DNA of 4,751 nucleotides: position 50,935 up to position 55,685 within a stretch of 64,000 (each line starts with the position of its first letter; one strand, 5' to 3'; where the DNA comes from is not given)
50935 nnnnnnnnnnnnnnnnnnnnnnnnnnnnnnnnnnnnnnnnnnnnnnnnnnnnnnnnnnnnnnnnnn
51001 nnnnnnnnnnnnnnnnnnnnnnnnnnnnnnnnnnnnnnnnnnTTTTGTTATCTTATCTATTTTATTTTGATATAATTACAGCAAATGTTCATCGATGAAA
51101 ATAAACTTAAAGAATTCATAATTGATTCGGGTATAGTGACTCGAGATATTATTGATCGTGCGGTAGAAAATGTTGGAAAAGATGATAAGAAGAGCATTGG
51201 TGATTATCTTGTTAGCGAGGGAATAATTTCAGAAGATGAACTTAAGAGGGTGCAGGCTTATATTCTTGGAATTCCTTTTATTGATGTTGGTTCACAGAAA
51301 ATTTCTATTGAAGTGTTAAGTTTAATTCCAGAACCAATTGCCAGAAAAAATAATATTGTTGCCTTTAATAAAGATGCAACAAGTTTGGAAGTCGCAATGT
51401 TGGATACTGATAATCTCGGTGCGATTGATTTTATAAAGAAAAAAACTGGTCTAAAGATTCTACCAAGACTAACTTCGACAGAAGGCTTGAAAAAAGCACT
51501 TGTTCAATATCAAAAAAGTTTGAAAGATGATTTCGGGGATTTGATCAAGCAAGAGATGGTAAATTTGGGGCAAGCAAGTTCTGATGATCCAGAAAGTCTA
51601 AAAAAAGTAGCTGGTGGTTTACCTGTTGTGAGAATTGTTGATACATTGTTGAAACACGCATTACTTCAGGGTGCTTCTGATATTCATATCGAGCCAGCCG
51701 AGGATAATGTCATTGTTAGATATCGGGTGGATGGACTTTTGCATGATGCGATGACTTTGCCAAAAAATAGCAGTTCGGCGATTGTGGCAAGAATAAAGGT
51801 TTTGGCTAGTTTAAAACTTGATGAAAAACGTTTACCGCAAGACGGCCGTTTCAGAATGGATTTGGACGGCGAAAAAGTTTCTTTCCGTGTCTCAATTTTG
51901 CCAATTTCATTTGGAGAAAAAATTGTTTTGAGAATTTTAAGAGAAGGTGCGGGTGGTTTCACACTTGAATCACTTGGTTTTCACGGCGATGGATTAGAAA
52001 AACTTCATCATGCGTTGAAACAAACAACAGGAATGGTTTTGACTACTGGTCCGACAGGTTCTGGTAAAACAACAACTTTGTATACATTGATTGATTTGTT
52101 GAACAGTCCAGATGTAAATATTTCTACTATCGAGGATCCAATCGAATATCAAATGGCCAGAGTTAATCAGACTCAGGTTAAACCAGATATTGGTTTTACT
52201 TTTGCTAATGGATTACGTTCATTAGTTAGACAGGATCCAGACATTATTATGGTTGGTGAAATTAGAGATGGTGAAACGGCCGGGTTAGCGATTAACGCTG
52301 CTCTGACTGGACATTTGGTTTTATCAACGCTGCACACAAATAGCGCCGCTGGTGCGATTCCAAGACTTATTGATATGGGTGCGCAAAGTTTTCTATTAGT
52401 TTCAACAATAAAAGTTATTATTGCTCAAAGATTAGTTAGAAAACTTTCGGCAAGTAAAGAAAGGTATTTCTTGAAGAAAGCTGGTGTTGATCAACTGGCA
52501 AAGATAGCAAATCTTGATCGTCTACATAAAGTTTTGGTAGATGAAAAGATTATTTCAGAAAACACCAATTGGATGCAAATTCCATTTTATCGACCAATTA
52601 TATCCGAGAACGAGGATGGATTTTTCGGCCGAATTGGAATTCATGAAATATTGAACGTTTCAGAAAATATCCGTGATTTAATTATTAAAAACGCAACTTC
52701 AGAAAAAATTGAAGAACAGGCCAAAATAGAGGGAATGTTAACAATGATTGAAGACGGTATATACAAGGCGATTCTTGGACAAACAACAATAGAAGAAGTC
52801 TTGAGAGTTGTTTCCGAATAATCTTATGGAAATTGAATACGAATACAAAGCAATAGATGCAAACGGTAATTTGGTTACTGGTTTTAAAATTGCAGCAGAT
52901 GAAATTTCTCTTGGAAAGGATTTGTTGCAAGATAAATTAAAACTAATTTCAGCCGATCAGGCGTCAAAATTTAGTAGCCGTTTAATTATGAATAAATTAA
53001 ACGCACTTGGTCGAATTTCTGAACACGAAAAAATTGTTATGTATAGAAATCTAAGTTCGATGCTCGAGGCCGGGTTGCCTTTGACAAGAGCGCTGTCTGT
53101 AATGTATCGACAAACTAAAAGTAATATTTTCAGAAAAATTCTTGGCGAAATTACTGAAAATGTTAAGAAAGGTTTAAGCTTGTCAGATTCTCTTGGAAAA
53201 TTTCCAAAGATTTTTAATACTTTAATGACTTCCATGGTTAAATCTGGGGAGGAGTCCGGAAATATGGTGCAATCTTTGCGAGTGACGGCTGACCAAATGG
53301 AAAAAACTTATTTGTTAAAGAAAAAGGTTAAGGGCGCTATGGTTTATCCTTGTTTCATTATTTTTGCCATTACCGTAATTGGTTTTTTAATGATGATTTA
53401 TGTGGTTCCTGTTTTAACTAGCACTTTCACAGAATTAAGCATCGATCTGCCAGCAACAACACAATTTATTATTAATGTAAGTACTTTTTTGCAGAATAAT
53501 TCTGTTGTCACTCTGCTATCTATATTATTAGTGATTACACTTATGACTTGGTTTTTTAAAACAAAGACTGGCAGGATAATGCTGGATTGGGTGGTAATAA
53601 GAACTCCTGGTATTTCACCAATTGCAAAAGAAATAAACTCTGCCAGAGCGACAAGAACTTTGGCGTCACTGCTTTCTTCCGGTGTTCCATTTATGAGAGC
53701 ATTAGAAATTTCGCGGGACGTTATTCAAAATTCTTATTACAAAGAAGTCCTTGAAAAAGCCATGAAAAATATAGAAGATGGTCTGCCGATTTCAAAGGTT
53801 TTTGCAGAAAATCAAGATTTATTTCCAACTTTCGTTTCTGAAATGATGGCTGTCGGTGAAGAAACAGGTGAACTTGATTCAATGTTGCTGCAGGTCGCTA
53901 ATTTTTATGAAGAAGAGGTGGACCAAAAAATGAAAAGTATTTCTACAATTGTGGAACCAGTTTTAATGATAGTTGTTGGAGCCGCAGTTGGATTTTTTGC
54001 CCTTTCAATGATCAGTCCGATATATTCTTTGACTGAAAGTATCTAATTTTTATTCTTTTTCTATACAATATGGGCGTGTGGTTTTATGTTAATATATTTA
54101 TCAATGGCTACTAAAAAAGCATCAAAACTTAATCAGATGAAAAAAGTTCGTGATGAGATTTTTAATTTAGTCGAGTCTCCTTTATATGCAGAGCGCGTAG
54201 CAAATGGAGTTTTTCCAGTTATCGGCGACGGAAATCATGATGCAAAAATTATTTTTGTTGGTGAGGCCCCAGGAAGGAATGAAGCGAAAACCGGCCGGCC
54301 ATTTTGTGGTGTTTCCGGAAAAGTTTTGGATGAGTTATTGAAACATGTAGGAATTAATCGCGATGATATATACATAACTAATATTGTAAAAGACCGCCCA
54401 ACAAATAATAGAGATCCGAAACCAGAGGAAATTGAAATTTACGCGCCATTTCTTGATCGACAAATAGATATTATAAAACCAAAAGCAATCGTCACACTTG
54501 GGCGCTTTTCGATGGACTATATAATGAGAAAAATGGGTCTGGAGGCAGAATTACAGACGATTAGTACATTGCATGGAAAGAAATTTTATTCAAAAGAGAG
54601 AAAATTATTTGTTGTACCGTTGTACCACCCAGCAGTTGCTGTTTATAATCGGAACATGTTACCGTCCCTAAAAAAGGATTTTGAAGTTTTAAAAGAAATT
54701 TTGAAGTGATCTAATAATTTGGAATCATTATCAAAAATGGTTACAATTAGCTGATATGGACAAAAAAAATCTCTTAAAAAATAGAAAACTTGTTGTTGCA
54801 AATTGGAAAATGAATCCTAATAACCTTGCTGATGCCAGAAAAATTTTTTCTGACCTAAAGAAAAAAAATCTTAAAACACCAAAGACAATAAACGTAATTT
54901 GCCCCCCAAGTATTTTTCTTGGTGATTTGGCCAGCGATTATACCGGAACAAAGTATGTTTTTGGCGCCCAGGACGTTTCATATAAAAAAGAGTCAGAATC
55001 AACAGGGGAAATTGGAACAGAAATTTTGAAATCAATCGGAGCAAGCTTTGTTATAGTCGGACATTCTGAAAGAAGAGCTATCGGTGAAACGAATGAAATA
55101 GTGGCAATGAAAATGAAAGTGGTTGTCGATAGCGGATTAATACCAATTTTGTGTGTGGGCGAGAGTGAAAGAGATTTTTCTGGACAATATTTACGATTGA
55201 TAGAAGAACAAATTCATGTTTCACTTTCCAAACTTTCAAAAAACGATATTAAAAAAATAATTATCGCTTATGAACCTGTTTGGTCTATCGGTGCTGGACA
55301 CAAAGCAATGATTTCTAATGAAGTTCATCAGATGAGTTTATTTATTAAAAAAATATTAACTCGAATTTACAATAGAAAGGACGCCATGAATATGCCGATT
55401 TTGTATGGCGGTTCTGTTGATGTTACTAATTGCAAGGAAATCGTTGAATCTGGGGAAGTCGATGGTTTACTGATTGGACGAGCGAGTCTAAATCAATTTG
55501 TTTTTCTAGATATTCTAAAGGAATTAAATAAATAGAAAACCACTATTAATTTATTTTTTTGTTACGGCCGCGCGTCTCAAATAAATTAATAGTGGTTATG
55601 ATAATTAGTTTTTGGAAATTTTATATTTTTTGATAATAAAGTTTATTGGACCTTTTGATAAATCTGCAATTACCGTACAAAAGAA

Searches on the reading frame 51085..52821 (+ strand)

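Call 14: search_protein_families(library=pfam, proteins=[window:51085-52821:+], max_evalue=0.00001)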
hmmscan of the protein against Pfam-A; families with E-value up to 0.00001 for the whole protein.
window:51085-52821:+ (578 aa): 2 families
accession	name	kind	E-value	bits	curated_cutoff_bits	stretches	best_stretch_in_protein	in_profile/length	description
PF00437.27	T2SSE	-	7.3e-121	403.7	24.9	1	179-574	6-370/370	Type II/IV secretion system protein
PF05157.20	MshEN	-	4.5e-12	46.2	23.1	1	61-145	1-86/90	MshEN domain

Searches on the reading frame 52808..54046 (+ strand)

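Call 14: search_protein_families(library=pfam, proteins=[window:52808-54046:+], max_evalue=0.00001)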
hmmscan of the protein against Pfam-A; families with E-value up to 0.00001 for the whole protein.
window:52808-54046:+ (412 aa): 1 family
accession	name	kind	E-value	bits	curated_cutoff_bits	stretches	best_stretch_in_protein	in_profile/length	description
PF00482.28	T2SSF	-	8.7e-62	207.1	25.2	2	79-201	2-125/125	Type II secretion system (T2SS), protein F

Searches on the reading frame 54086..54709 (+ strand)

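Call 14: search_protein_families(library=pfam, proteins=[window:54086-54709:+], max_evalue=0.00001)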
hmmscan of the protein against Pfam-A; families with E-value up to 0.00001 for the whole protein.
window:54086-54709:+ (207 aa): 1 family
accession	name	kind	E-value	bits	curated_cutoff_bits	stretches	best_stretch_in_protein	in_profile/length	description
PF03167.25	UDG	-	6.3e-34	117.5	24.3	1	47-197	2-128/141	Uracil DNA glycosylase superfamily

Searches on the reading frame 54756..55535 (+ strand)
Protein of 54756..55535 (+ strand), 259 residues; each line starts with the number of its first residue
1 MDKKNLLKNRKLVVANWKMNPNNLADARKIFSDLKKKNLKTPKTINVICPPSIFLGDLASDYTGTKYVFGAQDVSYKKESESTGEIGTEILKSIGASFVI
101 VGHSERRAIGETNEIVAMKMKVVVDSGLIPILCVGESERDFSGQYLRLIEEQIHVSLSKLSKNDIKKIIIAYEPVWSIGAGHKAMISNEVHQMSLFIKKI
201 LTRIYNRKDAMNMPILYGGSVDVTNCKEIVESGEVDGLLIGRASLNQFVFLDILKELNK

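Call 9: search_protein_families(library=pfam, proteins=[window:54756-55535:+])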
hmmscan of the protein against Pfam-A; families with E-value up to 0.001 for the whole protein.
window:54756-55535:+ (259 aa): 1 family
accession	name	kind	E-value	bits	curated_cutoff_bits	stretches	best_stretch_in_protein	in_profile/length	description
PF00121.24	TIM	-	1.2e-66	225.1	20.1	1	11-256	1-244/245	Triosephosphate isomerase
